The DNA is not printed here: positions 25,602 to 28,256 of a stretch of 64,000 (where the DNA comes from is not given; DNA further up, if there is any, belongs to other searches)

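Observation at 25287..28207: Mobile-element cargo: NB-ARC/STAND-TPR NTPase with an unassigned ~190-aa N-terminal module (candidate Avs-like sensor or element-encoded signalling regulator)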

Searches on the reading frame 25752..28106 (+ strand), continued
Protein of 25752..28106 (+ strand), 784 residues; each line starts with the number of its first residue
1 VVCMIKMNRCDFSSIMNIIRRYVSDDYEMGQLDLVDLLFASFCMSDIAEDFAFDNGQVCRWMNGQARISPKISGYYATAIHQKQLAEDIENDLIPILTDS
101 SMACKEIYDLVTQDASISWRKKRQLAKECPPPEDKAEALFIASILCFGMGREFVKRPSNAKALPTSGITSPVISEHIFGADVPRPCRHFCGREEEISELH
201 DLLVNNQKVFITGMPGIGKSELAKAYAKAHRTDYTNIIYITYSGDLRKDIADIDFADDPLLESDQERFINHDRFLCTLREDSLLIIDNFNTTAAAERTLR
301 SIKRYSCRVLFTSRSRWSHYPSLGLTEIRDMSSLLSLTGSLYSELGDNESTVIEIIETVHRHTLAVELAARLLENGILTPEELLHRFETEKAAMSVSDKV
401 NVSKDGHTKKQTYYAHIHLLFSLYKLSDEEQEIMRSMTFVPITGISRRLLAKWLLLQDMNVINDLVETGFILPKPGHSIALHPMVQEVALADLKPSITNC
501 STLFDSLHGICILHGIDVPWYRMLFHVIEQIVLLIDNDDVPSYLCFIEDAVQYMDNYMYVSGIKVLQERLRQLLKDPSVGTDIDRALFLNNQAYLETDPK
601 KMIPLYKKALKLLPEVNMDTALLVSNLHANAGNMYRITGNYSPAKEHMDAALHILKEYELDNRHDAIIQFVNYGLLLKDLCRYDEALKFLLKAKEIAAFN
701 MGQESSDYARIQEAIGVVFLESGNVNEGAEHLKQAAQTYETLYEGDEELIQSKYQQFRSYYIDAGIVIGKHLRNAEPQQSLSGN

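Call 47: get_annotated_region(hit=H3, flank=8000)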
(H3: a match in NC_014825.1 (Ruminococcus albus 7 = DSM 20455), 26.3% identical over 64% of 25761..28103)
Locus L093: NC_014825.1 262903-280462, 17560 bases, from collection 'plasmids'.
description: Ruminococcus albus 7 = DSM 20455 plasmid pRUMAL02, complete sequence
organism: Ruminococcus albus 7 = DSM 20455 (NCBI taxid 697329)
taxonomy: Bacteria; Bacillota; Clostridia; Eubacteriales; Oscillospiraceae; Ruminococcus; Ruminococcus albus; Ruminococcus albus 7 = DSM 20455
host: -; source: -; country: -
typing (MOB-suite, as given by PLSDB): conjugative; replicon rep_cluster_1045; relaxase MOBP; mating-pair formation MPF_T
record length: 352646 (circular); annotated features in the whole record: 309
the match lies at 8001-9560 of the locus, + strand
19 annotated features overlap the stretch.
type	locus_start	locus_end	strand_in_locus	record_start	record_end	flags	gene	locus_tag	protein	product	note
CDS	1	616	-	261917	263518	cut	-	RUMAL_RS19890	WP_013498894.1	AAA family ATPase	-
CDS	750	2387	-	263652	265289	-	-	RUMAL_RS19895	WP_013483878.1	recombinase family protein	GO:0006310 - DNA recombination [Evidence IEA]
CDS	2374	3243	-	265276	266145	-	-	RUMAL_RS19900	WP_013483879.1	recombinase family protein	-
CDS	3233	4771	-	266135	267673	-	-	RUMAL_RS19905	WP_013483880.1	recombinase family protein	GO:0006310 - DNA recombination [Evidence IEA]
CDS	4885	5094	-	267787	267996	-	-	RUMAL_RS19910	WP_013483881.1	hypothetical protein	-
CDS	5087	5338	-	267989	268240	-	-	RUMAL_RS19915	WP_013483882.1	hypothetical protein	-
CDS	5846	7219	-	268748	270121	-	-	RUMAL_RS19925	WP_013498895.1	phage/plasmid primase, P4 family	GO:0006260 - DNA replication [Evidence IEA]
CDS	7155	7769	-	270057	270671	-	-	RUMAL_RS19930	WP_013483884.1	CHC2 zinc finger domain-containing protein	GO:0006260 - DNA replication [Evidence IEA]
CDS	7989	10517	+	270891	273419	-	-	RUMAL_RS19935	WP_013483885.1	hypothetical protein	-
CDS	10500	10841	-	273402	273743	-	-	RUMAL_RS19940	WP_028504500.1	hypothetical protein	-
CDS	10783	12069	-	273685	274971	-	-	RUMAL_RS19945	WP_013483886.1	relaxase/mobilization nuclease domain-containing protein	-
CDS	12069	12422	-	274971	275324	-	mobC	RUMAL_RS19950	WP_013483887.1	plasmid mobilization relaxosome protein MobC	-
CDS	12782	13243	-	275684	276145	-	-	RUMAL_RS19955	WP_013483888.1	hypothetical protein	-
CDS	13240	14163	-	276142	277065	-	-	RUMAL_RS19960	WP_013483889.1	ParM/StbA family protein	GO:0030541 - plasmid partitioning [Evidence IEA]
CDS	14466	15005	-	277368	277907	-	-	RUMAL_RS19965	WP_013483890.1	hypothetical protein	-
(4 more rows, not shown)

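Call 58: predict_structure(alignment_id=A4)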
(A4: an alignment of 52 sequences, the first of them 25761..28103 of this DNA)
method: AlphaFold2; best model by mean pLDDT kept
length: 781 residues; sequences in the alignment: 52
mean_pLDDT: 88.4   pTM: 0.71
mean pLDDT of the five models: 88.4, 88.0, 85.6, 85.2, 83.5
residues with pLDDT >= 90: 476; 70-90: 267; 50-70: 13; < 50: 25
segments of 3 or more residues with pLDDT < 50: 1-3, 157-164, 769-781
pLDDT, mean of each block of 10 residues (from residue 1): 68 91 82 91 85 87 91 92 94 91 89 89 76 92 92 60 62 77 86 95 94 92 92 91 91 85 89 89 91 86 93 91 92 93 94 92 91 88 86 79 82 87 93 96 96 95 92 93 92 95 92 82 96 94 93 89 95 93 94 93 97 93 96 96 97 91 90 95 94 87 90 93 92 89 84 88 60 39 31
secondary structure, 60 per line:
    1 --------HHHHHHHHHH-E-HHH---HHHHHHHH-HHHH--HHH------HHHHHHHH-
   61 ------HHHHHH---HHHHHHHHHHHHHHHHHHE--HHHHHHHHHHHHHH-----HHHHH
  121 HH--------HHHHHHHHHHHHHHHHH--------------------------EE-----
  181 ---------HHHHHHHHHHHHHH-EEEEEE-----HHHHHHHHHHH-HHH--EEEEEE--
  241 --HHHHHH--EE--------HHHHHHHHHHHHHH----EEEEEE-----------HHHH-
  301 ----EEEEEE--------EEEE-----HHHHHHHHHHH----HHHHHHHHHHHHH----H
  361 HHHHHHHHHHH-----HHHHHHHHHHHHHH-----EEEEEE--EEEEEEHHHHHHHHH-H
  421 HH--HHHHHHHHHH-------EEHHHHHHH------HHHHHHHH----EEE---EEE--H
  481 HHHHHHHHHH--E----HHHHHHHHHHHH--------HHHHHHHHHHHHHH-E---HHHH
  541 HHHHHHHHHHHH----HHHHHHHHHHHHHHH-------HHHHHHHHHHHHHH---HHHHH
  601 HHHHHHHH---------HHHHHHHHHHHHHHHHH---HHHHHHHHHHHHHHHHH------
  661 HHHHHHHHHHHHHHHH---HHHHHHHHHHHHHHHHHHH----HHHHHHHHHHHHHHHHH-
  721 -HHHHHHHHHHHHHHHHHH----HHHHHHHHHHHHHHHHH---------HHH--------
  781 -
elements in order (helices of 4 or more, strands of 3 or more residues): H9-18 H28-35 H37-40 H52-59 H67-72 H76-93 H97-110 H116-122 H131-147 H190-203 E205-210 H216-226 E233-238 H243-248 H261-274 E279-284 H296-299 E305-310 E319-322 H328-338 H343-355 H360-371 H377-390 E396-401 E404-409 H410-418 H425-434 H444-450 H457-464 E469-471 E475-477 H480-490 H498-509 H518-531 H537-552 H557-571 H579-592 H596-608 H618-634 H638-654 H661-676 H680-698 H703-719 H722-739 H744-760

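Call 62: fold_search(model_id=the predicted structure, library=pdb)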
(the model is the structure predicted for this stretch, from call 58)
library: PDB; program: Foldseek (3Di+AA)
matches with E <= 10: 1369; with E <= 0.001: 42
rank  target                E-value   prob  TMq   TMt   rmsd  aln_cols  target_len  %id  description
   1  6mfv_A                8.2e-10  1.00  0.21  0.25  22.8       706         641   14  Crystal structure of the Signal Transduction ATPase with Numerous Domains (STAND) protein with a tetratricopeptide rep (released 2019-02-20)
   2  8jol_B                7.8e-08  1.00  0.34  0.50  13.1       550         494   13  cryo-EM structure of the CED-4/CED-3 holoenzyme (released 2023-06-28)
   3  8dgc_A                7.8e-08  1.00  0.27  0.13  22.8       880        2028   10  Avs3 bound to phage PhiV-1 terminase (released 2022-08-03)
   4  9h2l_A                1.2e-07  1.00  0.31  0.29  18.3       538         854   15  Cryo-EM structure of an octameric G10-resistosome from wheat (released 2025-09-24)
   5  3lqq_B                1.6e-07  1.00  0.34  0.50  12.5       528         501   15  Structure of the CED-4 Apoptosome (released 2010-04-28)
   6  8jo0_A                2.4e-07  1.00  0.34  0.62   5.6       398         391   15  The Cryo-EM structure of a heptameric CED-4/CED-3 catalytic complex (released 2023-06-28)
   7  2a5y_B                1.1e-06  1.00  0.35  0.52  13.1       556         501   13  Structure of a CED-4/CED-9 complex (released 2005-10-11)
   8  7crc_B                2.8e-06  1.00  0.30  0.21  18.4       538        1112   12  Cryo-EM structure of plant NLR RPP1 tetramer in complex with ATR1 (released 2020-12-16)
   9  7dfv_A                3.0e-06  1.00  0.29  0.43  15.7       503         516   12  Cryo-EM structure of plant NLR RPP1 tetramer core part (released 2020-12-16)
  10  9nc9_G                3.3e-06  1.00  0.23  0.23  19.1       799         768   10  Helical assembly of AVAST5 filament (released 2026-02-18)
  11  2a5y_C                3.5e-06  1.00  0.32  0.62   5.5       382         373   14  Structure of a CED-4/CED-9 complex (released 2005-10-11)
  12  9jap_A                1.1e-05  1.00  0.28  0.27  17.7       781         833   11  Helical structure of EfAvs5(SIR2-STAND) (released 2025-03-19)
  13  7crc_A                1.3e-05  1.00  0.28  0.20  16.6       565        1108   12  Cryo-EM structure of plant NLR RPP1 tetramer in complex with ATR1 (released 2020-12-16)
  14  8rfh_A                3.6e-05  1.00  0.23  0.25  15.1       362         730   16  CryoEM structure of the plant helper NLR NRC2 in its resting state (released 2024-01-10)
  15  9nc9_D                3.8e-05  1.00  0.23  0.23  19.2       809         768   10  Helical assembly of AVAST5 filament (released 2026-02-18)
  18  9nc9_E                7.5e-05  1.00  0.24  0.24  19.1       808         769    9  Helical assembly of AVAST5 filament (released 2026-02-18)
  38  9nc9_R                8.1e-04  1.00  0.21  0.21  22.3       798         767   10  Helical assembly of AVAST5 filament (released 2026-02-18)
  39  8dgf_B                8.8e-04  1.00  0.23  0.14  19.1       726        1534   13  Avs4 bound to phage PhiV-1 portal (released 2022-08-03)
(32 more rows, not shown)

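Call 86: search_protein_families(library=phrogs, proteins=[window:25761-28103:+], max_evalue=0.001)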
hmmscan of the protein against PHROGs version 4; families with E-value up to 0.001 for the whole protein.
window:25761-28103:+ (781 aa): 3 families
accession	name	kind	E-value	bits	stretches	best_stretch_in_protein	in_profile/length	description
phrog_5208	-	unknown function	4.6e-06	26.9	1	600-739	117-251/372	-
phrog_1297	-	other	0.00045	20.3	1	199-233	21-55/356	ATPase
phrog_168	-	DNA, RNA and nucleotide metabolism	0.00099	19.9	0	204-309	43-136/314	clamp loader of DNA polymerase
